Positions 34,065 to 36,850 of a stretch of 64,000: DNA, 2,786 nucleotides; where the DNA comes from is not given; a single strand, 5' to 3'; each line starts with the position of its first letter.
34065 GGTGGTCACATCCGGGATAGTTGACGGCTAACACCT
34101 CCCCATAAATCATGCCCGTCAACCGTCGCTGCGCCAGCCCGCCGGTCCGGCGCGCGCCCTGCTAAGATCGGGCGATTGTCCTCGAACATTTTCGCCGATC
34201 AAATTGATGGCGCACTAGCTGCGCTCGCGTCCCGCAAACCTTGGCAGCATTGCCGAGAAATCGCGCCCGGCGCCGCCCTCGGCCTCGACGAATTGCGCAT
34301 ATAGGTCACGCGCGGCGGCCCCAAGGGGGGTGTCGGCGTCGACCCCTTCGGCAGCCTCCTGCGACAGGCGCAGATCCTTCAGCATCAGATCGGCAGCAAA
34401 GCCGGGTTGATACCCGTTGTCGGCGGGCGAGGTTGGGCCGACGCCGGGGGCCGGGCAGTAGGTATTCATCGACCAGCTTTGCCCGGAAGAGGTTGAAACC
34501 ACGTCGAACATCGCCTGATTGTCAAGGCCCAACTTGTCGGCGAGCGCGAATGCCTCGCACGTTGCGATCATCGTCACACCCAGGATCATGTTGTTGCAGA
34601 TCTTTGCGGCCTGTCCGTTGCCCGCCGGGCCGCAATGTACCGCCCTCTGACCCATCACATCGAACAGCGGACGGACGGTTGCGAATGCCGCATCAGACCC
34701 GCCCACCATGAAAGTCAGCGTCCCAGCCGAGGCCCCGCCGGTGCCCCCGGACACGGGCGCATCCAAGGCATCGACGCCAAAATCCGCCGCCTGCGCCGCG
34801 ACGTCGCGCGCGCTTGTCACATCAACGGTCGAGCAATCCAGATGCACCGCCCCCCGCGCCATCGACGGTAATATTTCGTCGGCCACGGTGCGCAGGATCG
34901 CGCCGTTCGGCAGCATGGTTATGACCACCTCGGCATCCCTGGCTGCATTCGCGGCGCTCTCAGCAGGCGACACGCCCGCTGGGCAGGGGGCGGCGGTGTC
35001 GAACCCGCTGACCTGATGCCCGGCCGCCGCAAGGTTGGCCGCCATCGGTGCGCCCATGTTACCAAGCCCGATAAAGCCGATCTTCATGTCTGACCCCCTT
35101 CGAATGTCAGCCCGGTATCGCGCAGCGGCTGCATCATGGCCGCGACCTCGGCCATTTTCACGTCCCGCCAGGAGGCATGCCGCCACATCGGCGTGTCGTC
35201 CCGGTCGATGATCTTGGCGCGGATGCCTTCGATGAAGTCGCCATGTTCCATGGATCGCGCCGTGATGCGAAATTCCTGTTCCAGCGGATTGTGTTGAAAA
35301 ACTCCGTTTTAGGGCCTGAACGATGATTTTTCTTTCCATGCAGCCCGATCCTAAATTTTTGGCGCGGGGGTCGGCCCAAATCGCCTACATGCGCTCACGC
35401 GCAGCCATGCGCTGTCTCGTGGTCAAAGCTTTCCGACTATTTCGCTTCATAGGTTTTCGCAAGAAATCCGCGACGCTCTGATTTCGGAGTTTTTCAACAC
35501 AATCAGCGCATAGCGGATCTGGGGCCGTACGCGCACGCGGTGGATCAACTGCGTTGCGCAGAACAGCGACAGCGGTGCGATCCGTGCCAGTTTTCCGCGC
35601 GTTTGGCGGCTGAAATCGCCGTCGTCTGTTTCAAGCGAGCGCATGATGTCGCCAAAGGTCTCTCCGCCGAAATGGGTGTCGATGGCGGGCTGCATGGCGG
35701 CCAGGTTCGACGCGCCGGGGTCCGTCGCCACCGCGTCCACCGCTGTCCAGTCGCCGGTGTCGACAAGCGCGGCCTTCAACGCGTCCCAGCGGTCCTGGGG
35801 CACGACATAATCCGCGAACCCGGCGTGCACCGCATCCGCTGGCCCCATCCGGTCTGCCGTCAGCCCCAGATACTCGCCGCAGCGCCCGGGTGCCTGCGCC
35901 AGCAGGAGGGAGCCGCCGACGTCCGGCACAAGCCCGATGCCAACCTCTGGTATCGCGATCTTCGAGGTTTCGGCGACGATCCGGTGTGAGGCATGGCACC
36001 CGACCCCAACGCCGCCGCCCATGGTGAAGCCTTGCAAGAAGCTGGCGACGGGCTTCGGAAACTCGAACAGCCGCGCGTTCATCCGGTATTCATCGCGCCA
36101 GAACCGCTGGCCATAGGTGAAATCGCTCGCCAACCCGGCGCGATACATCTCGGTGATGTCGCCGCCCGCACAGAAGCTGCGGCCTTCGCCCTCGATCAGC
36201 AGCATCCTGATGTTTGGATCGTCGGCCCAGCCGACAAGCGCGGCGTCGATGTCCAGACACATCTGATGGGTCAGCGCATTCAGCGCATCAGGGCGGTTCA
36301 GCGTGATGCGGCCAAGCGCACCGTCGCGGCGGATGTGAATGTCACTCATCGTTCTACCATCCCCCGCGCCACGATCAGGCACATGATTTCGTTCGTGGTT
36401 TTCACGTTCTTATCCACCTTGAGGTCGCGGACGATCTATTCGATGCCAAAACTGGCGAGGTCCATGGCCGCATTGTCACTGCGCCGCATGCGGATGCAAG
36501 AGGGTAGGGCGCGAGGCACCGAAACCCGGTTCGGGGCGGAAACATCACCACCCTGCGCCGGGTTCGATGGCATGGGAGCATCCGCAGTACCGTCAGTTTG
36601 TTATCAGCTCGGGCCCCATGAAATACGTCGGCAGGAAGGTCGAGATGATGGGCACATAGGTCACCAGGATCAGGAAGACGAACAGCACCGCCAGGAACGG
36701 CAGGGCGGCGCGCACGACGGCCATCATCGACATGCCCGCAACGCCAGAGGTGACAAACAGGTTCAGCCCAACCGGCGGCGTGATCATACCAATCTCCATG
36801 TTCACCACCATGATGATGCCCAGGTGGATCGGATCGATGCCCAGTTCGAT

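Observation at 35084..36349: MITE copy 4 interrupts 3-hydroxyisobutyryl-CoA hydrolase immediately upstream of translationally coupled mmsB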

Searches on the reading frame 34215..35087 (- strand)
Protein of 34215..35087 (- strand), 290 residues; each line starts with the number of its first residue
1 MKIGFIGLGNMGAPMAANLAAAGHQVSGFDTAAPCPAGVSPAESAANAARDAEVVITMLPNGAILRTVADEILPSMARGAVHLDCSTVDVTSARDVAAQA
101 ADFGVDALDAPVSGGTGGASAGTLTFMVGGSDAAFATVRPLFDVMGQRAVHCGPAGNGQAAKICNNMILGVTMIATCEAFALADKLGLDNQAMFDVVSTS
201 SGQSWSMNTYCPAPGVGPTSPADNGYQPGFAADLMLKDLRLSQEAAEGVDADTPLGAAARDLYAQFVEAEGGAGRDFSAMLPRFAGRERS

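Call 7: search_protein_families(library=ncbifam, proteins=[window:34215-35087:-])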
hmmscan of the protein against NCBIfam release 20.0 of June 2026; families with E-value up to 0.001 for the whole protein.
window:34215-35087:- (290 aa): 13 families
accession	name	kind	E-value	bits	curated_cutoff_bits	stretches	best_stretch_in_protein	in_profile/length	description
TIGR01692.1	HIBADH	equivalog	3.2e-111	371.3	291.6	1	5-281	1-284/288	3-hydroxyisobutyrate dehydrogenase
TIGR01505.1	tartro_sem_red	equivalog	1.4e-58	198.5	340.75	1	2-281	1-280/291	2-hydroxy-3-oxopropionate reductase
NF008592.0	PRK11559.1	equivalog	4e-53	180.6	397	1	1-281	3-283/296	2-hydroxy-3-oxopropionate reductase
NF043037.1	ThreonDh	equivalog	4e-48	164.4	350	1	2-286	4-289/297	L-threonate dehydrogenase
NF012005.0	PRK15461.1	equivalog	3.3e-46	157.8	348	1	2-283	3-285/298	sulfolactaldehyde 3-reductase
NF011633.0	PRK15059.1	equivalog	9e-39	133.4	451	1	1-281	1-280/292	2-hydroxy-3-oxopropionate reductase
NF007161.0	PRK09599.1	subfamily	4.2e-25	88.6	271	1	1-196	1-210/302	NADP-dependent phosphogluconate dehydrogenase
TIGR00872.1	gnd_rel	equivalog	6.5e-21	74.8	297.2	1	1-186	1-195/299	phosphogluconate dehydrogenase (NAD(+)-dependent, decarboxylating)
NF006765.0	PRK09287.1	equivalog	1.2e-14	54.1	413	1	2-198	5-220/476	NADP-dependent phosphogluconate dehydrogenase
TIGR00873.1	gnd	equivalog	7.4e-13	48.1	426.7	1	3-198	2-216/467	decarboxylating NADP(+)-dependent phosphogluconate dehydrogenase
TIGR03026.1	NDP-sugDHase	subfamily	1.9e-07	30.2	189.8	1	1-31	1-31/413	nucleotide sugar dehydrogenase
NF042925.1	FHMPC_DH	equivalog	8.2e-06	25.3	500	1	1-37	1-37/304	5-formyl-3-hydroxy-2-methylpyridine 4-carboxylate 5-dehydrogenase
NF005650.0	PRK07417.1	equivalog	0.00074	18.9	290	0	1-89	2-95/281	prephenate/arogenate dehydrogenase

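Call 53: find_encoding_contigs(protein=window:34218-35087:-, flank=3000, max_places=6)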
Protein window:34218-35087:- (290 aa): 9 contigs read that carry it; 4 places shown.
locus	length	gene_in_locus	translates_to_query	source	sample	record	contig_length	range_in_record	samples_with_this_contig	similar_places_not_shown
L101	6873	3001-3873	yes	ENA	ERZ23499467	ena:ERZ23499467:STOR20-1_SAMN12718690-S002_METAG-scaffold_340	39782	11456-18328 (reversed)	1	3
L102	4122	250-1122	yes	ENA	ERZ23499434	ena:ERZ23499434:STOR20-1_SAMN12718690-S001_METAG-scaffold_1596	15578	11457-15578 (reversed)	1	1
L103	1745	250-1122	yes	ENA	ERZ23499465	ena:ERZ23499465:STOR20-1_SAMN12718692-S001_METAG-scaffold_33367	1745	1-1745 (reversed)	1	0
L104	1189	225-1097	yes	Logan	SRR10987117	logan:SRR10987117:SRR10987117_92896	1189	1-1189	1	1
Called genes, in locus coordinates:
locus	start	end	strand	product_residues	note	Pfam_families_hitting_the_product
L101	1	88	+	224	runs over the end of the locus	PF04290:DctQ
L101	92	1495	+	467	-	PF06808:DctM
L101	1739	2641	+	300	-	PF00378:ECH_1, PF16113:ECH_2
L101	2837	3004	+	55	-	PF16113:ECH_2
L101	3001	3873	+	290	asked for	PF03446:NAD_binding_2, PF03807:F420_oxidored (weak), PF14833:NAD_binding_11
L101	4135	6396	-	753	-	PF01266:DAO (faint), PF01494:FAD_binding_3, PF07992:Pyr_redox_2 (faint)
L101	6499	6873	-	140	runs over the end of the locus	PF21157:DksA_N, PF01258:zf-dskA_traR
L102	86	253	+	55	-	PF16113:ECH_2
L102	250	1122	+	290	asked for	PF03446:NAD_binding_2, PF03807:F420_oxidored (weak), PF14833:NAD_binding_11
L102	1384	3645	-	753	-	PF01266:DAO (faint), PF01494:FAD_binding_3, PF07992:Pyr_redox_2 (faint)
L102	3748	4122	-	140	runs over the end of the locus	PF21157:DksA_N, PF01258:zf-dskA_traR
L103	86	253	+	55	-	PF16113:ECH_2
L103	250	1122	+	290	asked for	PF03446:NAD_binding_2, PF03807:F420_oxidored (weak), PF14833:NAD_binding_11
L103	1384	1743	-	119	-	?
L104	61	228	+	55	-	PF16113:ECH_2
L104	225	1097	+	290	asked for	PF03446:NAD_binding_2, PF03807:F420_oxidored (weak), PF14833:NAD_binding_11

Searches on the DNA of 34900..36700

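Call 38: search_rna_families(source=window, start=34900, end=36700, threshold=evalue, max_evalue=1)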
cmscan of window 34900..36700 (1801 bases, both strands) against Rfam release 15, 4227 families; matches with E-value up to 1: 1.
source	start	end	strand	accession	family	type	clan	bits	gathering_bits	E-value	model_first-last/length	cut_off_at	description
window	35455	35528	+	RF00248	mir-148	Gene; miRNA;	-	21.4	53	0.21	1-74/74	no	mir-148/mir-152 microRNA precursor family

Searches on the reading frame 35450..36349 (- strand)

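Call 47: search_protein_families(library=ncbifam, max_evalue=1e-10, proteins=[window:35450-36349:-])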
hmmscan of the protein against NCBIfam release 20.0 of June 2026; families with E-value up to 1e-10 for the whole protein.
seq(300 aa): 59 families (the best 25 are shown)
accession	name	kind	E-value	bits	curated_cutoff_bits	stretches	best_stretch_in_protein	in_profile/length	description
NF004127.0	PRK05617.1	subfamily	6.6e-88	295.4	274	1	3-274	10-288/356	3-hydroxyisobutyryl-CoA hydrolase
NF058611.1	NlCAhytisonDspII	equivalog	3.6e-44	151.3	600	1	11-201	15-208/367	enoyl-CoA hydratase/isomerase DspII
NF051848.1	EnCoAHydtEchA19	equivalog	7.8e-29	101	400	1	4-195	2-191/258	enoyl-CoA hydratase EchA19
NF004475.0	PRK05809.1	subfamily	2.2e-27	96.2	394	1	3-233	5-234/260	short-chain-enoyl-CoA hydratase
NF005675.0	PRK07468.1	equivalog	1.4e-26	93.8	350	1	6-209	8-211/262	crotonase/enoyl-CoA hydratase family protein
NF004517.0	PRK05862.1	equivalog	5.8e-26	91.5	396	1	3-188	5-185/257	enoyl-CoA hydratase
NF042430.2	EnCoAhydt_DpgD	equivalog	9.3e-25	87.5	400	1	7-197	2-195/258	enoyl-CoA-hydratase DpgD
NF004634.0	PRK05980.1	equivalog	4.6e-24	85.2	375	1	7-187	8-190/263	crotonase/enoyl-CoA hydratase family protein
NF005803.0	PRK07658.1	equivalog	8.4e-24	84.3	313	1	3-187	3-184/257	enoyl-CoA hydratase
NF005699.0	PRK07509.1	equivalog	1.5e-23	83.8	249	1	4-194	6-200/267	crotonase/enoyl-CoA hydratase family protein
NF005804.0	PRK07659.1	equivalog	1.5e-23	83.6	311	1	2-192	6-193/260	enoyl-CoA hydratase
NF004781.0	PRK06127.1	subfamily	3.2e-23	82.8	291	1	4-197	13-206/269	enoyl-CoA hydratase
NF006007.0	PRK08138.1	subfamily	4.9e-23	81.8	355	1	12-195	18-194/261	enoyl-CoA hydratase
NF006699.0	PRK09245.1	subfamily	1.2e-22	80.5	354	1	3-187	4-193/266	crotonase/enoyl-CoA hydratase family protein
NF002936.2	PRK03580.1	equivalog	7.3e-22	77.9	500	1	3-188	4-185/261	crotonobetainyl-CoA hydratase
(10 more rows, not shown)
